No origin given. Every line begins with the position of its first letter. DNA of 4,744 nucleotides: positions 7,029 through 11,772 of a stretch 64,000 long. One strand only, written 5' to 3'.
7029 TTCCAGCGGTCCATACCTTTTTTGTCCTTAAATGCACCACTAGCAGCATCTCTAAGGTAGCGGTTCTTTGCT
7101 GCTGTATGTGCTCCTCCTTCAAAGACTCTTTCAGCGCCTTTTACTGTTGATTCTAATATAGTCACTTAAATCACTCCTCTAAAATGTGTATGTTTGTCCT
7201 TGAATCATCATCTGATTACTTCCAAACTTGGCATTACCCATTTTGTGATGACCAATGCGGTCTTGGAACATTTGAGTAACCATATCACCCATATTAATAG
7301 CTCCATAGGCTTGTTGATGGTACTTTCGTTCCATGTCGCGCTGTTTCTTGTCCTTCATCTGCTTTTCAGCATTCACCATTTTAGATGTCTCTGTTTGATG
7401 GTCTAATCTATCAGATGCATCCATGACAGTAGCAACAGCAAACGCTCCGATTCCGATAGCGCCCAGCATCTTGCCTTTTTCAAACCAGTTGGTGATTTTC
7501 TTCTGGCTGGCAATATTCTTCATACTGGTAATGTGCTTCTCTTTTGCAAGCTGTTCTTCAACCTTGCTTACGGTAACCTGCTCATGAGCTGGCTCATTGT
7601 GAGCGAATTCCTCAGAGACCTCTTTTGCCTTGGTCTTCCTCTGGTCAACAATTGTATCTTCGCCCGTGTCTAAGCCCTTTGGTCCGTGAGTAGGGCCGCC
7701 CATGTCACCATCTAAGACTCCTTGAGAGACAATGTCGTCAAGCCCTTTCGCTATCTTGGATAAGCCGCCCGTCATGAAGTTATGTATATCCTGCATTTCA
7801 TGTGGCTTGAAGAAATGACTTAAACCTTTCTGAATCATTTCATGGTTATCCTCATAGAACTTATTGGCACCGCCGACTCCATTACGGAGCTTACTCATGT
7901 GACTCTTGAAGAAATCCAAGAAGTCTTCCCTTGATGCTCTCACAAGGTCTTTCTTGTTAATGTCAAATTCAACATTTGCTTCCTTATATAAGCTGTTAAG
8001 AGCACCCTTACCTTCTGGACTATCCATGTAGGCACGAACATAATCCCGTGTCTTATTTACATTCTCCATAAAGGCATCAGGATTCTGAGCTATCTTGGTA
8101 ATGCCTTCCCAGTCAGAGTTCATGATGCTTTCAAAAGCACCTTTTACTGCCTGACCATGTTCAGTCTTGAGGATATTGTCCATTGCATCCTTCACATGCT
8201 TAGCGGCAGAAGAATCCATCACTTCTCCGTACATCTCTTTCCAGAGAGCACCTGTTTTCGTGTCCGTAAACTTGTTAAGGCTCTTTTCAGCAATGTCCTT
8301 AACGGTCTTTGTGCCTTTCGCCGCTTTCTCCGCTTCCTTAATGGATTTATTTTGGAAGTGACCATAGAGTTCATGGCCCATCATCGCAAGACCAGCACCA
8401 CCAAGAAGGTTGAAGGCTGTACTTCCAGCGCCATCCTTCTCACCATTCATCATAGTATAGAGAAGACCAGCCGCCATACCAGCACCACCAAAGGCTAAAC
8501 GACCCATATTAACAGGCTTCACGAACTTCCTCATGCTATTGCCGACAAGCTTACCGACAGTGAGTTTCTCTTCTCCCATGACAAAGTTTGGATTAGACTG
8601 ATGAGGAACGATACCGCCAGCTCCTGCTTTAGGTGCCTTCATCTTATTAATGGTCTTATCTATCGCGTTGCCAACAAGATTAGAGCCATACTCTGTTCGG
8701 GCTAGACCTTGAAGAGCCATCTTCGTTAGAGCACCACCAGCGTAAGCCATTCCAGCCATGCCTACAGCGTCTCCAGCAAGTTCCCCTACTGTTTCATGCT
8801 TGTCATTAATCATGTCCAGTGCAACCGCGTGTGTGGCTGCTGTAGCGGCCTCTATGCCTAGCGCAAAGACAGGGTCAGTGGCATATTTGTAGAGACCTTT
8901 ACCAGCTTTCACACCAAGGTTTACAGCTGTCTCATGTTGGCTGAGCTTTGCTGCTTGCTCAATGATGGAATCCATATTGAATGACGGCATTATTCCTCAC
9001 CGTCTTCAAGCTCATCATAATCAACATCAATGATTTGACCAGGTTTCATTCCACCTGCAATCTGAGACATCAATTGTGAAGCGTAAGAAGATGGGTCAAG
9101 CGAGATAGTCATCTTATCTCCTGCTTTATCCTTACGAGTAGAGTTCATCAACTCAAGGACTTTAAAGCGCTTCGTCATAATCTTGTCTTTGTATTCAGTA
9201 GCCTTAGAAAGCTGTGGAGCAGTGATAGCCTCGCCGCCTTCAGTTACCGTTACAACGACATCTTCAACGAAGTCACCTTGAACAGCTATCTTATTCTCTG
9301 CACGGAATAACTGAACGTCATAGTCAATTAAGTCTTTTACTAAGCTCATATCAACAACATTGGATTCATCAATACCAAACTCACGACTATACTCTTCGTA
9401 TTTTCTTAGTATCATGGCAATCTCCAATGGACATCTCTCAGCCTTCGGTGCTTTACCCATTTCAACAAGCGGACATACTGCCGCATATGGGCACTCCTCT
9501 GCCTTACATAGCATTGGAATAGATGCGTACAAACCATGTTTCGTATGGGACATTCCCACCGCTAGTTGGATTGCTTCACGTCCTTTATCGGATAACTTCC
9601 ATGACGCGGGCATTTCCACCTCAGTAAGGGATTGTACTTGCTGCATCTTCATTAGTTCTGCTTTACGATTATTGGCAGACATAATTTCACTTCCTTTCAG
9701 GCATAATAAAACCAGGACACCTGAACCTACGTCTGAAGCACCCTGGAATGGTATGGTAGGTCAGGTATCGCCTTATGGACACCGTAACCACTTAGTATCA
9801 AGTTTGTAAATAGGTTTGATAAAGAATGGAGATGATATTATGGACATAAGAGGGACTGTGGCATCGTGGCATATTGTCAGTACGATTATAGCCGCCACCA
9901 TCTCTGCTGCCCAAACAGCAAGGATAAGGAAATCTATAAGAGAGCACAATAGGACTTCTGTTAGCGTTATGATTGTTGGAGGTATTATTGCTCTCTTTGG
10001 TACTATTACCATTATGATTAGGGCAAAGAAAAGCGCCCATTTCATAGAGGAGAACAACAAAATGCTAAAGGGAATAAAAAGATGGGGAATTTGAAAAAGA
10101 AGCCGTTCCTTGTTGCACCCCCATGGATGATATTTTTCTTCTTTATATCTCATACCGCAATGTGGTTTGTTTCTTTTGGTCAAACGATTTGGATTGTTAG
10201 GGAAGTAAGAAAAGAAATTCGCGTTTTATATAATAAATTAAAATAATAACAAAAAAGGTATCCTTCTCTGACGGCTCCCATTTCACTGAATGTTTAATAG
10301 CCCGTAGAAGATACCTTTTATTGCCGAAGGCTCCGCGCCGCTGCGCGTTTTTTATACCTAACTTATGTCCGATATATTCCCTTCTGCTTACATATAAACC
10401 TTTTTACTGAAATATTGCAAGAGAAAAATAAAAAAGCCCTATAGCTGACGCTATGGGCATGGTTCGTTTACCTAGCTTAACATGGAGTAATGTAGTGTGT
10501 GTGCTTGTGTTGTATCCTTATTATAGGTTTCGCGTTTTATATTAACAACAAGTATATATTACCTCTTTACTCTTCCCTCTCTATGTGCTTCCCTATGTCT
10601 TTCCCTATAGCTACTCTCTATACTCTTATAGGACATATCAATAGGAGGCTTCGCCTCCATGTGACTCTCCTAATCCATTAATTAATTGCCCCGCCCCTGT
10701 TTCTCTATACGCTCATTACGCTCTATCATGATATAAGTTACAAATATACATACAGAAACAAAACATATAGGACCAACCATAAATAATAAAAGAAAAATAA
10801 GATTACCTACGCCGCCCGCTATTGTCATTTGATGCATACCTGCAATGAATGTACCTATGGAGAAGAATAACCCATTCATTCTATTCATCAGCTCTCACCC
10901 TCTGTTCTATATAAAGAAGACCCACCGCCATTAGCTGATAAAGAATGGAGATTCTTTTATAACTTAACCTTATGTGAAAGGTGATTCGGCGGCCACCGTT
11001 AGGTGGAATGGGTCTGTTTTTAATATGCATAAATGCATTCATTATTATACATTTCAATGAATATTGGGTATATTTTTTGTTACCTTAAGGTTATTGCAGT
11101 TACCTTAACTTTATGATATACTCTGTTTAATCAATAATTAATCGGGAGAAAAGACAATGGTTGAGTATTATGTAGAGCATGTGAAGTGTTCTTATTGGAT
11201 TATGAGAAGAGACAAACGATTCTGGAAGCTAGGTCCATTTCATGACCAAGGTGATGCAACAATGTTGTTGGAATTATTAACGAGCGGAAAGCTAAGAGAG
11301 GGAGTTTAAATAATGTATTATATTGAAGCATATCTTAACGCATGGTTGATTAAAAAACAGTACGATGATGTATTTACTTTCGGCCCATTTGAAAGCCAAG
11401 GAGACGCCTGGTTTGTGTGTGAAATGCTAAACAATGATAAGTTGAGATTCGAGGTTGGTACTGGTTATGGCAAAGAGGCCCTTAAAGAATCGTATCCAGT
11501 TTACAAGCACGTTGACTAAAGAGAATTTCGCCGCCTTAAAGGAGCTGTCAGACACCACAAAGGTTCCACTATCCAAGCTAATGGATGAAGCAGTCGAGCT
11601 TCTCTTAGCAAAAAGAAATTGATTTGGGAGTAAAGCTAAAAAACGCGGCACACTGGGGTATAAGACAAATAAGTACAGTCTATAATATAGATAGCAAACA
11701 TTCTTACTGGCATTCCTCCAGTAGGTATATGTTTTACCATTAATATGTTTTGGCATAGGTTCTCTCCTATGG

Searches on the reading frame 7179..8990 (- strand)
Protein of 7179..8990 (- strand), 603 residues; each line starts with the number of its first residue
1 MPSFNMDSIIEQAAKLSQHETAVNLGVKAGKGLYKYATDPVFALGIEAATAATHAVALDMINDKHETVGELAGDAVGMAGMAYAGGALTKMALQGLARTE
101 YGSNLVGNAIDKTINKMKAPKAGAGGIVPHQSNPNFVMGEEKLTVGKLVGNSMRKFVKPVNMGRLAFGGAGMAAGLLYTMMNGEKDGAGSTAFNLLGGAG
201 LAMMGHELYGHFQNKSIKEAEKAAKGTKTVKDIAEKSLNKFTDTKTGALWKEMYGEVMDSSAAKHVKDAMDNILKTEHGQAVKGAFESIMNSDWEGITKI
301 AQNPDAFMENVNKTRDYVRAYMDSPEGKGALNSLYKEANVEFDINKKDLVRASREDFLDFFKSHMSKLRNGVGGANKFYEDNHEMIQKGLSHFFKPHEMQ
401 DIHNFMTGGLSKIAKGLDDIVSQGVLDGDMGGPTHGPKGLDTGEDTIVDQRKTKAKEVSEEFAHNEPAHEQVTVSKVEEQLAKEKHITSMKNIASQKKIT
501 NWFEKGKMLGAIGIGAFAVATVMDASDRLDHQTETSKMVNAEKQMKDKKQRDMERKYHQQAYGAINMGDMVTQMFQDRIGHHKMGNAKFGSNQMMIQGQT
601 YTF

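Call 14: search_protein_families(library=pfam, proteins=[window:7179-8990:-], max_evalue=0.01)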
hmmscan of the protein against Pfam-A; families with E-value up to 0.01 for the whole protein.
window:7179-8990:- (603 aa): 0 families

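Call 16: search_dna_similar(query=window:7179-8990:-, collection=phages, mode=protein, max_rows=15, max_evalue=0.001)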
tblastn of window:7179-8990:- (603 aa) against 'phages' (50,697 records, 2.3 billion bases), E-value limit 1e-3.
Records with a match: 3; places in all: 3; records where one place covers at least 80% of the query: 0.
Best place of each record, by identity: <60% 3.
By first word of the organism name: Bacillus 3.
By host as written in the record: Bacillus cereus BC102p 1; Bacillus australimaris sKR4M-27 1; Bacillus cereus 1.
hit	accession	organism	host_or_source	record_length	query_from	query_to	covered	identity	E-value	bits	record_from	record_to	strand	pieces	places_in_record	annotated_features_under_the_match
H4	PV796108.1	Bacillus phage Edson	Bacillus cereus BC102p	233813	426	589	27%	29.9%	2e-9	67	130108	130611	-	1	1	hypothetical protein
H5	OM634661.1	Bacillus phage vB_BauM_KLEB27-3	Bacillus australimaris sKR4M-27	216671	444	589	24%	29.3%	3e-12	76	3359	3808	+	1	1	hypothetical protein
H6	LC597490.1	Bacillus phage vB_BceM_WH1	Bacillus cereus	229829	472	589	20%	34.5%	3e-9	66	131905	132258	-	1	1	hypothetical protein_gp120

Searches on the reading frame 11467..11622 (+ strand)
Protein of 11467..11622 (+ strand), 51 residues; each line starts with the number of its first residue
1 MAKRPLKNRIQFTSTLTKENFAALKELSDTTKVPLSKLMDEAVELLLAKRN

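Call 88: search_protein_families(library=ncbifam, proteins=[window:11467-11622:+], max_evalue=0.1)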
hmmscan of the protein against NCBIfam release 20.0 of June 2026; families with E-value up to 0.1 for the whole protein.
window:11467-11622:+ (51 aa): 0 families

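Call 93: search_solved_structures(query=window:11467-11619:+, max_evalue=10, show_alignments=2)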
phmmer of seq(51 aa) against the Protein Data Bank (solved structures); distinct sequences matched with E-value up to 10: 5.
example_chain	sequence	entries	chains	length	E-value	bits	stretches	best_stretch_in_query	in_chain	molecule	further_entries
4nkn_A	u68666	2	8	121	0.78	13.9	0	21-48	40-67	COMM domain-containing protein 9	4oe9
7msl_A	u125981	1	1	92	0.85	13.8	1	11-48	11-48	AcrIIC4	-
8hns_A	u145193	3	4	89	0.86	13.8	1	11-48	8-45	anti-CRISPR protein AcrIIC4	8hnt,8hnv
7xvo_D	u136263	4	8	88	0.87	13.8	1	11-48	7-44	Uncharacterized protein | a protein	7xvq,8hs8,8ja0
7f7p_A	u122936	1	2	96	1.1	13.4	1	11-48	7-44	anti-CRISPR protein AcrIIC4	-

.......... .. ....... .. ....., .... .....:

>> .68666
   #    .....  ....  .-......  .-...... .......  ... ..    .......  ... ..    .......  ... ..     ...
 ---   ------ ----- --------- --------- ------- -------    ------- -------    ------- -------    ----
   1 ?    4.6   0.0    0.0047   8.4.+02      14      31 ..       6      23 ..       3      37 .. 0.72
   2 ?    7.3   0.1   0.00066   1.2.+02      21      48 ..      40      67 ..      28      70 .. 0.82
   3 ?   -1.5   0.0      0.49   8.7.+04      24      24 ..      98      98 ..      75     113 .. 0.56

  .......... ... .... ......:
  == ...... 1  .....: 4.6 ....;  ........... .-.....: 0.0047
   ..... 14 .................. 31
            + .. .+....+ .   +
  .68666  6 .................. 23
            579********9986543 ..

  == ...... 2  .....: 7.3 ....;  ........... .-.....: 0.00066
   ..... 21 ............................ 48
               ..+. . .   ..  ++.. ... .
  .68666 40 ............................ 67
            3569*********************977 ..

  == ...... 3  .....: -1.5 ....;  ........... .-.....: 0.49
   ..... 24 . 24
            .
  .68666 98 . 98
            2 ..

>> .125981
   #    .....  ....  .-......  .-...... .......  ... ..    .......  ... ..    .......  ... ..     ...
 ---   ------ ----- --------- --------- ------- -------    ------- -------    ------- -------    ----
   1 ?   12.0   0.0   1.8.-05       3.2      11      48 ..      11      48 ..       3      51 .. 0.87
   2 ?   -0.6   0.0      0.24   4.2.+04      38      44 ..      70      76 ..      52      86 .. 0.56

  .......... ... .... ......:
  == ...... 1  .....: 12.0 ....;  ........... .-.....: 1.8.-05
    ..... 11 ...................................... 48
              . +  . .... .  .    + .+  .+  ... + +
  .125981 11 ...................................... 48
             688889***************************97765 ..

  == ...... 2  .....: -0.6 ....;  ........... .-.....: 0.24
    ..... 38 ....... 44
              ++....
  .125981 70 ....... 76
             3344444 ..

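Call 94: search_protein_families(library=pfam, proteins=[window:11467-11622:+], max_evalue=0.1)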
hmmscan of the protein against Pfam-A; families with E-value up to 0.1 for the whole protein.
window:11467-11622:+ (51 aa): 1 family
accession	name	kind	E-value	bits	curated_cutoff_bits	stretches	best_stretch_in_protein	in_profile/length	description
PF12651.13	RHH_3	-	9.3e-14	51.6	21.6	1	8-49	1-42/44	Ribbon-helix-helix domain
